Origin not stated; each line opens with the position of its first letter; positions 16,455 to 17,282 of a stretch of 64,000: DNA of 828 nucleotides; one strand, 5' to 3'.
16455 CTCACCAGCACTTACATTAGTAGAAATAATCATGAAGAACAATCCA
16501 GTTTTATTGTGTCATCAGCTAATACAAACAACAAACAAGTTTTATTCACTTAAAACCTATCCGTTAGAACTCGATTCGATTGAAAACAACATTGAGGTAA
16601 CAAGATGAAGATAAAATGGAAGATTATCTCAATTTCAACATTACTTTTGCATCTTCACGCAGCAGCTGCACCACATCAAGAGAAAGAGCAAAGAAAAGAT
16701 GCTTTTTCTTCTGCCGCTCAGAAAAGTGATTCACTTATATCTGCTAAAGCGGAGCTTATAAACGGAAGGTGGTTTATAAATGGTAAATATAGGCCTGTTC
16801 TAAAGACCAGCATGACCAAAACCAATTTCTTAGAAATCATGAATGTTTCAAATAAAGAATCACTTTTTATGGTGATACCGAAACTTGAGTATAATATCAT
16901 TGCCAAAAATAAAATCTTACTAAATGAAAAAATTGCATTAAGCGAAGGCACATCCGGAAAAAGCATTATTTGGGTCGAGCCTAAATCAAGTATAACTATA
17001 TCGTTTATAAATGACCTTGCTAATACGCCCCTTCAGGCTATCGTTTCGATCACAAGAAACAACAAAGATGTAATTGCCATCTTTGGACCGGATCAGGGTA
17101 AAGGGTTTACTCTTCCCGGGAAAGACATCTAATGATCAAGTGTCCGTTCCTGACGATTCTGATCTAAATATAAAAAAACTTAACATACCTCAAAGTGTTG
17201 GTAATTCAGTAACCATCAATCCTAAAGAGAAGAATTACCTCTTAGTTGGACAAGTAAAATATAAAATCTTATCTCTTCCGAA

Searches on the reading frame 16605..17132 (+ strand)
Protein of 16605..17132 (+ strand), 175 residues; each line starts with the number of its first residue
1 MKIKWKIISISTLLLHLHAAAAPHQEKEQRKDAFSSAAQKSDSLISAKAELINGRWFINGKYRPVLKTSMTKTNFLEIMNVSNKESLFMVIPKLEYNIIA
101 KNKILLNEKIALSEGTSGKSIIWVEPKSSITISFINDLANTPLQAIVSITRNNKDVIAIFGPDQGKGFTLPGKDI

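Call 36: list_cluster_members(proteins=[window:16605-17132:+, window:17953-18273:+, window:31753-32556:-, window:42255-43346:+, window:49297-49869:+, window:12753-13088:-])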
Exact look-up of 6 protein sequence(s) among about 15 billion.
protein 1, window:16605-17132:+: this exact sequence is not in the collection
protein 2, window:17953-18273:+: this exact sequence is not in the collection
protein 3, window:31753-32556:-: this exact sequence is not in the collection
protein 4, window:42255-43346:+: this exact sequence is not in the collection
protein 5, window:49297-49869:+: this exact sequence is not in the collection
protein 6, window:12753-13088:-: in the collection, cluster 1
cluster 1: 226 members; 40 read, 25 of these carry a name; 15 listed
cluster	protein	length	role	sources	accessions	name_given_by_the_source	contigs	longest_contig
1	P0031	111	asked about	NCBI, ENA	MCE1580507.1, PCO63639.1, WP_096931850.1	transfer repressor, partial [Enterobacter hormaechei]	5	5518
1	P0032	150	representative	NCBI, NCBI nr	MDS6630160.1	H transfer determinant A [Klebsiella michiganensis]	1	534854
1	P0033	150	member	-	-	transfer repressor [Salmonella enterica subsp. enterica serovar Saintpaul] | hypothetical protein | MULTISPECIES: H transfer determinant A [Enterobacterales]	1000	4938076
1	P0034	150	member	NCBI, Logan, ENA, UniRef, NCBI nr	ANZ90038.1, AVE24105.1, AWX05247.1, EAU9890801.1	IncH1 plasmid conjugative transfer protein HtdA (plasmid) [Citrobacter freundii] | IncH1 plasmid conjugative transfer protein HtdA n=2 Tax=Enterobacteriaceae TaxID=543 ... | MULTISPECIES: H transfer determinant A [Enterobacteriaceae]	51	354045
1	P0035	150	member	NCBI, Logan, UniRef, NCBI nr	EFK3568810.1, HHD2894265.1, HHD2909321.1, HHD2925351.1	H transfer determinant A [Klebsiella quasipneumoniae subsp. similipneumoniae] | H transfer determinant A n=1 Tax=Klebsiella quasipneumoniae TaxID=1463165 ... | transfer repressor [Escherichia coli]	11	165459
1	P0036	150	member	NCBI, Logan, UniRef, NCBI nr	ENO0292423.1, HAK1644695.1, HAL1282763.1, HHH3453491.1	TPA: transfer repressor [Escherichia coli] | H transfer determinant A n=1 Tax=Enterobacter hormaechei TaxID=158836 RepID=UPI0019A41DA6 | H transfer determinant A [Enterobacter hormaechei]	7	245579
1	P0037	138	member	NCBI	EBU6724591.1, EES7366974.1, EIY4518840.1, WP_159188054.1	transfer repressor, partial [Salmonella enterica subsp. enterica serovar Johannesburg]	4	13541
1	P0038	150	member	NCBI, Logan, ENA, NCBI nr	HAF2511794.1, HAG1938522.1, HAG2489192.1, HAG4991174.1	TPA: transfer repressor [Salmonella enterica] | transfer repressor [Salmonella enterica]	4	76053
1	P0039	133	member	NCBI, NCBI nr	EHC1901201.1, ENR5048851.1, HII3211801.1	transfer repressor, partial [Salmonella enterica] | transfer repressor [Escherichia coli]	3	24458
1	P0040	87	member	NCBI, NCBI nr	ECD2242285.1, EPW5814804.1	transfer repressor, partial [Salmonella enterica subsp. enterica] | transfer repressor [Salmonella enterica subsp. enterica]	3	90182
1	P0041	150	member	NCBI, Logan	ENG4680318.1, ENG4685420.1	transfer repressor [Salmonella enterica subsp. enterica serovar Uganda]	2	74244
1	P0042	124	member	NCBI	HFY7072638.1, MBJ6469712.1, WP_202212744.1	TPA: H transfer determinant A, partial [Salmonella enterica subsp. enterica serovar ...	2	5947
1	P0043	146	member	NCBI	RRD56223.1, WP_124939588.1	transfer repressor, partial [Escherichia coli]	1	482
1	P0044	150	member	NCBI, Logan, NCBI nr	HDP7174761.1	TPA: transfer repressor [Escherichia coli] | transfer repressor [Escherichia coli]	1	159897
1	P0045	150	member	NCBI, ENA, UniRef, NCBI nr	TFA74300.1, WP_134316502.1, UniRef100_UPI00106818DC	transfer repressor [Escherichia coli] | H transfer determinant A n=1 Tax=Escherichia coli TaxID=562 RepID=UPI00106818DC | H transfer determinant A [Escherichia coli]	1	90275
